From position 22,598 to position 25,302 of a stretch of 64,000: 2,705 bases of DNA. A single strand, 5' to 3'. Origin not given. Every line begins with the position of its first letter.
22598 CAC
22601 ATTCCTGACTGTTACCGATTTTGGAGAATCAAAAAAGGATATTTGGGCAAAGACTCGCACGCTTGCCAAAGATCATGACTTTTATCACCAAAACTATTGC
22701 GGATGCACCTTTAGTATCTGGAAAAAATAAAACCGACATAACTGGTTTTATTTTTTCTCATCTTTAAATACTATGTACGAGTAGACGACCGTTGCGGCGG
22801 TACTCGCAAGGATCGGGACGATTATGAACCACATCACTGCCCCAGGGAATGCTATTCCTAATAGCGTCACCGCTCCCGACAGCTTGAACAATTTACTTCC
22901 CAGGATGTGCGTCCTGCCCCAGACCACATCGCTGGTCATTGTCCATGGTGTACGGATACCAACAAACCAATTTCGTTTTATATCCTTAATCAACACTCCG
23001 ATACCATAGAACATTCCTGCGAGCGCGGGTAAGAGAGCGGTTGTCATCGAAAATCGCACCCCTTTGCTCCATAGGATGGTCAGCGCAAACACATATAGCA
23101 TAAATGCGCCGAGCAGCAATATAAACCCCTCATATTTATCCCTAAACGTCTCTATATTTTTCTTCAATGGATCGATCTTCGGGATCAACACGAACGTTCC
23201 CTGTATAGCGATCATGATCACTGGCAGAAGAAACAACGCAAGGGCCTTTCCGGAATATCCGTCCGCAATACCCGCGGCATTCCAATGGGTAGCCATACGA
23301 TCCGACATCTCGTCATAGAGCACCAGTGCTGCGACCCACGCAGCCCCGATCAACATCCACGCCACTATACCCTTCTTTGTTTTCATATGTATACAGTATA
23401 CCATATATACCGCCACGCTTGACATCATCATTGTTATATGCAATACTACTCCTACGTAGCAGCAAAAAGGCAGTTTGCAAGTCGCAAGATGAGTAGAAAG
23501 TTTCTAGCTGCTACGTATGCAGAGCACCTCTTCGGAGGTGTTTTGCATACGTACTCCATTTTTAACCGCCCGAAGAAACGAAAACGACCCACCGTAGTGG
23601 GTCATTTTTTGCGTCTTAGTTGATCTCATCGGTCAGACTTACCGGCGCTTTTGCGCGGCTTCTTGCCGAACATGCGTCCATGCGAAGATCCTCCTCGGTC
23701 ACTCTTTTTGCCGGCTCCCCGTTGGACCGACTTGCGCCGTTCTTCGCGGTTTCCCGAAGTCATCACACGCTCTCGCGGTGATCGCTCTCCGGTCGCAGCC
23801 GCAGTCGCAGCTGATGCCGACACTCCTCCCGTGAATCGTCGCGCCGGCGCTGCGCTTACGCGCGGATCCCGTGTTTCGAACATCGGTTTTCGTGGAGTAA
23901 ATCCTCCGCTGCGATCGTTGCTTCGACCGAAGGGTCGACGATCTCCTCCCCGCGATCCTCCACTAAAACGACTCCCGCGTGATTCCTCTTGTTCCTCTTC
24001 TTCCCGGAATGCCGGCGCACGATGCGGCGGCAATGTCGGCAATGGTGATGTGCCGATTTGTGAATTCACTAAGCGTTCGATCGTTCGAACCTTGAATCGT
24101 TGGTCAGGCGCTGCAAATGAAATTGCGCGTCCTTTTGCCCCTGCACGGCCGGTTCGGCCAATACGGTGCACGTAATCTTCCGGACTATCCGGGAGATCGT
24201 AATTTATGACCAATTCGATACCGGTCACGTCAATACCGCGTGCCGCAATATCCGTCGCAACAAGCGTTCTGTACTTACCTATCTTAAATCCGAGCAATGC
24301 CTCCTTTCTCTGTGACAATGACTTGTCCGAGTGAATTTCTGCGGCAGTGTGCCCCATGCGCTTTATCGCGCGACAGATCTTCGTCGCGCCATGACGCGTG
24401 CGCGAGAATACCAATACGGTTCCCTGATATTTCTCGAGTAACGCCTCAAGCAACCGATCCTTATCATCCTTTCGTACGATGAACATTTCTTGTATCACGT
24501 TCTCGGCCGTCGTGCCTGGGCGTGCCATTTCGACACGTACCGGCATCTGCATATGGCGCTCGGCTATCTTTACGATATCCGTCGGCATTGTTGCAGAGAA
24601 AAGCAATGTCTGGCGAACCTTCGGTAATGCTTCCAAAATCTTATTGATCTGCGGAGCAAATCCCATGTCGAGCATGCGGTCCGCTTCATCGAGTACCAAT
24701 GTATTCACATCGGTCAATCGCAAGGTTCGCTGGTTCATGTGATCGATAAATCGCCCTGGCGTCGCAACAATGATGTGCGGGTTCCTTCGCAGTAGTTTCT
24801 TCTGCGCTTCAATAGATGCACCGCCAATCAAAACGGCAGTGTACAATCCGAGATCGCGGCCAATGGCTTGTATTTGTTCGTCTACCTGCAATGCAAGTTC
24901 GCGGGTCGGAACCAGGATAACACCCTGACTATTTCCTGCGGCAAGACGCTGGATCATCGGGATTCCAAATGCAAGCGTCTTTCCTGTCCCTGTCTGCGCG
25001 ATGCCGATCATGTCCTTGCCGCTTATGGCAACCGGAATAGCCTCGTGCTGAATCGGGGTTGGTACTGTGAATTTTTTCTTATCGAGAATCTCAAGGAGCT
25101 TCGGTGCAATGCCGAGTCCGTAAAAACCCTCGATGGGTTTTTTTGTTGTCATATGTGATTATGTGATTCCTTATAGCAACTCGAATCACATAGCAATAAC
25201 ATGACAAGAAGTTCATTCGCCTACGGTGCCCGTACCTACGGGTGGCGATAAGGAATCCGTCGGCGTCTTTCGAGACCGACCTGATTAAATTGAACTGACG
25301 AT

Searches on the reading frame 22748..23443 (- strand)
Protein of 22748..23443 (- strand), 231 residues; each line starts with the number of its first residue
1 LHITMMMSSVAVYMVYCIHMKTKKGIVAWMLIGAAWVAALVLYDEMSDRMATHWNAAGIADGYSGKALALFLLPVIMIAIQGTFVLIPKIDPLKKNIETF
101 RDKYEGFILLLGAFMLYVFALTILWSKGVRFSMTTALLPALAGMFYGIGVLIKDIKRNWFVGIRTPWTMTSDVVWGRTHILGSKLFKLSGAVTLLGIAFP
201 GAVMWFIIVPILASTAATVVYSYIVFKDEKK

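Call 75: search_protein_families(library=pfam, proteins=[window:22748-23443:-], max_evalue=0.0001)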
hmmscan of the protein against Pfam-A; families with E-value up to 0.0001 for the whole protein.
window:22748-23443:- (231 aa): 2 families
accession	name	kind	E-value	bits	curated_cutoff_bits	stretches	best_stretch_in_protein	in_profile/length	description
PF07853.16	DUF1648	-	6.6e-17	61.3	28.7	1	31-78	2-49/49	Domain of unknown function (DUF1648)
PF13630.11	SdpI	-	8.7e-16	58.3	28.2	1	155-222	2-71/71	SdpI/YfhL protein family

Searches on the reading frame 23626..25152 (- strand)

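Call 73: search_protein_families(library=pfam, proteins=[window:23626-25152:-], max_evalue=0.00001)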
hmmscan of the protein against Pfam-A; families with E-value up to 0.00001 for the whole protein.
window:23626-25152:- (508 aa): 3 families
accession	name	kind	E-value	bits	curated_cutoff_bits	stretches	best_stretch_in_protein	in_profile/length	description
PF00270.35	DEAD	-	9.9e-52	175.5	26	1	32-193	1-164/167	DEAD/DEAH box helicase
PF00271.37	Helicase_C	-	1.8e-29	102.7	23.5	1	233-338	4-110/110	Helicase conserved C-terminal domain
PF04851.21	ResIII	-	4.4e-07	30.4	22.5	1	51-189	29-162/164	Type III restriction enzyme, res subunit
